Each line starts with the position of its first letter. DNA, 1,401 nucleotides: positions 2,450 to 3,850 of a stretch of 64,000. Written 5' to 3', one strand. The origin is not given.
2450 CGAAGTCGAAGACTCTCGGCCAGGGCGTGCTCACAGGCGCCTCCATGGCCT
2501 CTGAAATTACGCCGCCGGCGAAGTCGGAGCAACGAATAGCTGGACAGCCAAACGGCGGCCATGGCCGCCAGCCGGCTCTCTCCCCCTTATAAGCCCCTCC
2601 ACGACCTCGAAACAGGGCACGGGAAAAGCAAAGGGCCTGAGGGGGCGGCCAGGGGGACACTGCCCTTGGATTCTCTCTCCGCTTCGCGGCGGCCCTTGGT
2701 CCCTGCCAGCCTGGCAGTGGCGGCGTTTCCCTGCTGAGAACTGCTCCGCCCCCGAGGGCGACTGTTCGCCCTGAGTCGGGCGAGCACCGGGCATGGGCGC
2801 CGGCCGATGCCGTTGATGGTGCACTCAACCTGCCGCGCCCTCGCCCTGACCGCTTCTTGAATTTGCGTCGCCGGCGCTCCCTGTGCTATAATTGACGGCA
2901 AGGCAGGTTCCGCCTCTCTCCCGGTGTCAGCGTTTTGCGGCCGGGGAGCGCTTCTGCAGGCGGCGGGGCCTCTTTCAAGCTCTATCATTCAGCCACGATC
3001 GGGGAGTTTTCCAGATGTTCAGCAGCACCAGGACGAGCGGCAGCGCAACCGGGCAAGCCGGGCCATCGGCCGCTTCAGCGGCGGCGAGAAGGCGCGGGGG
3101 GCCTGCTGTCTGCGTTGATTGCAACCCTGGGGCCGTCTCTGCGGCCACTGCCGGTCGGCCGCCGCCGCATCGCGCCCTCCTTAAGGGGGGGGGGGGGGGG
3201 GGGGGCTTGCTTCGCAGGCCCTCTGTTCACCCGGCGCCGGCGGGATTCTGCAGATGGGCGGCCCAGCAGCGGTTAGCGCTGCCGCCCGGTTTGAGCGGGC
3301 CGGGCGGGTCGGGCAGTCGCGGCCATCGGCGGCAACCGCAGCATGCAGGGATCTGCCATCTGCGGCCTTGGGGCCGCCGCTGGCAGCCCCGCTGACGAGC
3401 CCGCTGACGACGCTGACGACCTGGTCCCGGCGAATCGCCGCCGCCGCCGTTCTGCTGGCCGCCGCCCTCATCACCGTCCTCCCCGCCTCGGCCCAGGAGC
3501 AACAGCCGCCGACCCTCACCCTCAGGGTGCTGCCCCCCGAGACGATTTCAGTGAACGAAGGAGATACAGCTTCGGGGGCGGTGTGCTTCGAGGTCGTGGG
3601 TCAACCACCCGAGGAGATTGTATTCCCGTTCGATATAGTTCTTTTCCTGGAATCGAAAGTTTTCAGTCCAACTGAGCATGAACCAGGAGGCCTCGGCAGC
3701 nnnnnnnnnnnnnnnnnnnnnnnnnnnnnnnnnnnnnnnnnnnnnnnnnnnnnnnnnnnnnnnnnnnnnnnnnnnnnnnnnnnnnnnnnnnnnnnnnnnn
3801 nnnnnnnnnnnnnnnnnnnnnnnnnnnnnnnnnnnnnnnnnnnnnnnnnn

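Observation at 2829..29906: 27-kb inverted-repeat-bounded module with two convergent paralogous ~4000-aa Calx-beta proteins bearing GlyGly-CTERM-like tails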

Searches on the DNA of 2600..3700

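Call 19: search_rna_families(source=window, start=2600, end=3700, threshold=evalue, max_evalue=5)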
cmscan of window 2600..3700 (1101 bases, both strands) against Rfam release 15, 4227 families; matches with E-value up to 5: 3.
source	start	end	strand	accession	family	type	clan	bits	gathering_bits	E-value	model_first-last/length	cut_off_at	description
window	3346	3416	+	RF01841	veev_FSE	Cis-reg; frameshift_element;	-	23.6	55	0.066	1-71/71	no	venezuelan equine encephalitis virus ribosomal frameshift element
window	3342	3395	+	RF03991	mir-9209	Gene; miRNA;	-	20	90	0.33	1-72/72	no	mir-9209 microRNA precursor family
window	2864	2913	-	RF01700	Collinsella-1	Gene; sRNA;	-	17.8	35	0.044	113-160/196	no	Collinsella-1 RNA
